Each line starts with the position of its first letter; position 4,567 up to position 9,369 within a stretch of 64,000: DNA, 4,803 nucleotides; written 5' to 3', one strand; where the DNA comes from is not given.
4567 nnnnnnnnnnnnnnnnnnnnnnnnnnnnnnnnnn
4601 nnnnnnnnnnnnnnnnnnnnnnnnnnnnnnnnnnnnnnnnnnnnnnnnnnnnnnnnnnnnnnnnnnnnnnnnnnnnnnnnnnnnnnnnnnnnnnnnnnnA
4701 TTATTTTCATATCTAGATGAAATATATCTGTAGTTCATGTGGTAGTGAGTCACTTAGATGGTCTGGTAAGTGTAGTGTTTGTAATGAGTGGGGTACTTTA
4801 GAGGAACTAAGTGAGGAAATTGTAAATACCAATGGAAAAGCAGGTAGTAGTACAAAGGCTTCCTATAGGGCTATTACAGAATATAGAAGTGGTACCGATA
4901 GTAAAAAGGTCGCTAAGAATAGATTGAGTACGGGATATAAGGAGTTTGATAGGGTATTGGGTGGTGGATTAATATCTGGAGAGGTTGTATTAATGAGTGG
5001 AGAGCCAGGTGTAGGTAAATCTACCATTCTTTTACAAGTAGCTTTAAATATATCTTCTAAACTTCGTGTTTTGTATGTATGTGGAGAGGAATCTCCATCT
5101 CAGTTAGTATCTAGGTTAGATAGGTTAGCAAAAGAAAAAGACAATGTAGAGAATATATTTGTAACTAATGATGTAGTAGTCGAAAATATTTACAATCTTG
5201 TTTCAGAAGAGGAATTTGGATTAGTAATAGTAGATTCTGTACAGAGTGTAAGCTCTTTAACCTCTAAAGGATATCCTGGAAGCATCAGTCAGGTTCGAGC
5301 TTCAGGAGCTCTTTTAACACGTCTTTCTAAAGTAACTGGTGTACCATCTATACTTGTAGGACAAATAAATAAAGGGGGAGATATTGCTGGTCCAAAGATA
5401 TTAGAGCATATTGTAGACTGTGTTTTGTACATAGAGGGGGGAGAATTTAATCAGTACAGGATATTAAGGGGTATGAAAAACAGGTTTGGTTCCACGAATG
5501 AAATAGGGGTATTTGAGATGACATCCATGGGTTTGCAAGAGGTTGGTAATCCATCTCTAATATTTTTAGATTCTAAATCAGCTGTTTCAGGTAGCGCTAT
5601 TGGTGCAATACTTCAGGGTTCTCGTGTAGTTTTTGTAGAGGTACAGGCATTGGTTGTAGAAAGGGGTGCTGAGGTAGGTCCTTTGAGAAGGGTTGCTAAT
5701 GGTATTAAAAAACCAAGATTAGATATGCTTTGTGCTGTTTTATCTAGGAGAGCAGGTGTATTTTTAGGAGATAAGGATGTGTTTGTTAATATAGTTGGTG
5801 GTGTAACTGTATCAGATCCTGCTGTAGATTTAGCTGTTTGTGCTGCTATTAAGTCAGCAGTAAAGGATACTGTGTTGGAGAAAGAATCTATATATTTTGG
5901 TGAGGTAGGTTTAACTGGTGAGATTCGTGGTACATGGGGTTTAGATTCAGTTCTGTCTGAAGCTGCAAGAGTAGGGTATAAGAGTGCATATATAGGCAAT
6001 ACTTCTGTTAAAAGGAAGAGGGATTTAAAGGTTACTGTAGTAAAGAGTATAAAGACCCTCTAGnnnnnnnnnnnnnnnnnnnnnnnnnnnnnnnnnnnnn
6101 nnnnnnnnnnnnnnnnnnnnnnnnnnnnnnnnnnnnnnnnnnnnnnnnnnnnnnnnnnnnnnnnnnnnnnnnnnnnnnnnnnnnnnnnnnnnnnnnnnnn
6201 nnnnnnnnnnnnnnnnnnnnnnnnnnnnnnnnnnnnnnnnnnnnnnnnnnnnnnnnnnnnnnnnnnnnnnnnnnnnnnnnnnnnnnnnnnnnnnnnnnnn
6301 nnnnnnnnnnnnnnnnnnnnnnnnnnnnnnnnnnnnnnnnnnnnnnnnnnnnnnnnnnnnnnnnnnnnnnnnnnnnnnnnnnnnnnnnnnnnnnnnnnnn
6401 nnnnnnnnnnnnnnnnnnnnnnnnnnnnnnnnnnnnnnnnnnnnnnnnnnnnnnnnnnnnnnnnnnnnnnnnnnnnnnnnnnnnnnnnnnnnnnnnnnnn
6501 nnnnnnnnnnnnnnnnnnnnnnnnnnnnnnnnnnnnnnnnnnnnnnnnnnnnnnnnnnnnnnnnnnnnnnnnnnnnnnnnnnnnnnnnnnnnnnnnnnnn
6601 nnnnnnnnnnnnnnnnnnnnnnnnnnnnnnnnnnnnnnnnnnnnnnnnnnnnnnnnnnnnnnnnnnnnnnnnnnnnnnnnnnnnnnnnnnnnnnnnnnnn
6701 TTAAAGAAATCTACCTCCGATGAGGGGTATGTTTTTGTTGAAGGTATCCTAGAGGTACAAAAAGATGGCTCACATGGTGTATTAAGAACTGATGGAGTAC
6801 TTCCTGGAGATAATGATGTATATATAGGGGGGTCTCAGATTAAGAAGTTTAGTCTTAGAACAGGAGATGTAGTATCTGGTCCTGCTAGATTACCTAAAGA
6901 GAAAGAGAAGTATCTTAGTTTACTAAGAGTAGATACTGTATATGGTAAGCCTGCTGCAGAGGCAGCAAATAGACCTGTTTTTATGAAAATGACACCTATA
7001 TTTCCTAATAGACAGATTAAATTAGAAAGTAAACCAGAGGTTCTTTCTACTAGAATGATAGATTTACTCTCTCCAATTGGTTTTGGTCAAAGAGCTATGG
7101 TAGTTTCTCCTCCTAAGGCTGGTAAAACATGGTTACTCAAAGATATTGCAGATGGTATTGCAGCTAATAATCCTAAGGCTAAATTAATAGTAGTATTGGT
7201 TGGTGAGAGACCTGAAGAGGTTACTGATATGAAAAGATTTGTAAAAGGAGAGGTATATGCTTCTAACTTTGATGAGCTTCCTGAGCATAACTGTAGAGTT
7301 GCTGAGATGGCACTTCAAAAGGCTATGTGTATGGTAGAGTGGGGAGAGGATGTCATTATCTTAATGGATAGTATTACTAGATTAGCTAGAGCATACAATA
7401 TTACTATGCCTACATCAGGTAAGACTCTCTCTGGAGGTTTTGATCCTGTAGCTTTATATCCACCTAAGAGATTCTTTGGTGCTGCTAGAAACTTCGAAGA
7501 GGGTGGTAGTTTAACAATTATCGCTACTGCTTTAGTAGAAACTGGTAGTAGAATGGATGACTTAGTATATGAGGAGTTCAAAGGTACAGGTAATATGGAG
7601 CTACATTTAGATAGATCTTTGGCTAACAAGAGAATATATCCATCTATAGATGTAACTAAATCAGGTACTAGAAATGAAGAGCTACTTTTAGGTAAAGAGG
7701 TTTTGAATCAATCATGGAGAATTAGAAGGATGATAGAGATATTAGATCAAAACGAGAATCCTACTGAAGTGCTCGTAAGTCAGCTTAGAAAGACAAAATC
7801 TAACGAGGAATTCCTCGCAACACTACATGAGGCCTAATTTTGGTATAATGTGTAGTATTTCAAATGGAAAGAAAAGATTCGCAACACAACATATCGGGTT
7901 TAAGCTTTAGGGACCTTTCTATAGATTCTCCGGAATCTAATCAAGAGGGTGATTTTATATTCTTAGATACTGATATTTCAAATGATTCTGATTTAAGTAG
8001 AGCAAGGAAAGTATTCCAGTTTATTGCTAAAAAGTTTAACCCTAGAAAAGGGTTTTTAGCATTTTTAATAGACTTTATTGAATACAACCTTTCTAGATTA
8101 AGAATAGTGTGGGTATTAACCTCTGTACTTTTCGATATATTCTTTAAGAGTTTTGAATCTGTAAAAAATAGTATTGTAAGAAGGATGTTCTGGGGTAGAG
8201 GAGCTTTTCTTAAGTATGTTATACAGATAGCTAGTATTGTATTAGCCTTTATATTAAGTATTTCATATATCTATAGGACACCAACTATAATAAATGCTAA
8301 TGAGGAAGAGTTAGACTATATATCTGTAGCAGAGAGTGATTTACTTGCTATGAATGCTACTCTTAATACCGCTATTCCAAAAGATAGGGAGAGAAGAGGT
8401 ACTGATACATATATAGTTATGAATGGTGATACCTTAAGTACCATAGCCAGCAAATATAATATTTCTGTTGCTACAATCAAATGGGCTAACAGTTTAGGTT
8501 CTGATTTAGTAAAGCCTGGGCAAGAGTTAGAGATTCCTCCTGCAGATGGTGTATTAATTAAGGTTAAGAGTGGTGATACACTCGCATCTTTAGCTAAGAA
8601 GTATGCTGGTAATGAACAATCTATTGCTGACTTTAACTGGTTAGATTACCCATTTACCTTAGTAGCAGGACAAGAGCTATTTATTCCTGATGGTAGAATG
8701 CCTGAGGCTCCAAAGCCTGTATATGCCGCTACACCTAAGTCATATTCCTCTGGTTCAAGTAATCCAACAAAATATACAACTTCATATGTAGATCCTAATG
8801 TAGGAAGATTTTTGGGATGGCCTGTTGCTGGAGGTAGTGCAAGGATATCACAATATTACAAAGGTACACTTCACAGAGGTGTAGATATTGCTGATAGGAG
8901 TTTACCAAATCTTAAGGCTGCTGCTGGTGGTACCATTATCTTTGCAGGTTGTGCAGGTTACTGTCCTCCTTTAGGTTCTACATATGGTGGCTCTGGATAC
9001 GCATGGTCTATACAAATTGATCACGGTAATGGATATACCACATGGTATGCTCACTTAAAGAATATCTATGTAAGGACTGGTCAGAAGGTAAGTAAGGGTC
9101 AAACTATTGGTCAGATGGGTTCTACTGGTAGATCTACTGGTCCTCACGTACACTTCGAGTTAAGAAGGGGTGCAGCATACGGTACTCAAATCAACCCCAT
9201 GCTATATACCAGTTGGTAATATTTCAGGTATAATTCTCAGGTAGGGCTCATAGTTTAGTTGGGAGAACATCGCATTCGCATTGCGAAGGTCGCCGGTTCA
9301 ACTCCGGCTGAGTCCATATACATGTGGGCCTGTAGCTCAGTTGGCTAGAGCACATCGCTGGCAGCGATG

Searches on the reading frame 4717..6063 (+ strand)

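Call 6: search_protein_families(library=pfam, proteins=[window:4717-6063:+], max_evalue=0.001)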
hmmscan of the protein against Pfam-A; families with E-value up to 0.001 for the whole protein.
window:4717-6063:+ (448 aa): 9 families
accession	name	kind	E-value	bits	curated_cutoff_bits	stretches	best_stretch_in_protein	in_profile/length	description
PF06745.19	ATPase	-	1.1e-15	58.1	26.6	1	71-141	2-74/231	KaiC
PF13481.12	AAA_25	-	5.4e-14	52.7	27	1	80-221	25-194/195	AAA domain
PF18073.7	Zn_ribbon_LapB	-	1.5e-09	37.8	25.7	1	3-30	1-28/28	Rubredoxin metal binding domain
PF03796.21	DnaB_C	-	3.9e-09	36.7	27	1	70-134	2-67/255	DnaB-like helicase C terminal domain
PF20720.3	nSTAND3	-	2.9e-05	24.3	27.2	1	89-162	18-83/155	Novel STAND NTPase 3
PF08423.17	Rad51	-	6.1e-05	22.8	22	1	69-179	7-134/244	Rad51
PF25199.1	nSTAND_NTPase5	-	7.1e-05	23.1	34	1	89-143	42-94/145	Novel STAND NTPase 5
PF13541.12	ChlI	-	7.6e-05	23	27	1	352-424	42-115/121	Subunit ChlI of Mg-chelatase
PF13401.12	AAA_22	-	0.00018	22.3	27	1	90-216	7-123/130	AAA domain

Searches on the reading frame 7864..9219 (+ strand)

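Call 6: search_protein_families(library=pfam, proteins=[window:7864-9219:+], max_evalue=0.001)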
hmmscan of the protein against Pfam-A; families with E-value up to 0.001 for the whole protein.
window:7864-9219:+ (451 aa): 3 families
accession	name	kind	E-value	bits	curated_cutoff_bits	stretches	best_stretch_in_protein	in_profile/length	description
PF01551.29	Peptidase_M23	-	8.1e-28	96.9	28.7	1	336-445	2-96/96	Peptidase family M23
PF01476.26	LysM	-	3e-23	81.9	20.9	2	183-225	1-43/43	LysM domain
PF23473.1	LysM3_LYK4_5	-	1.6e-08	34.9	29.3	1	182-216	4-38/48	LYK4/5 LysM3 domain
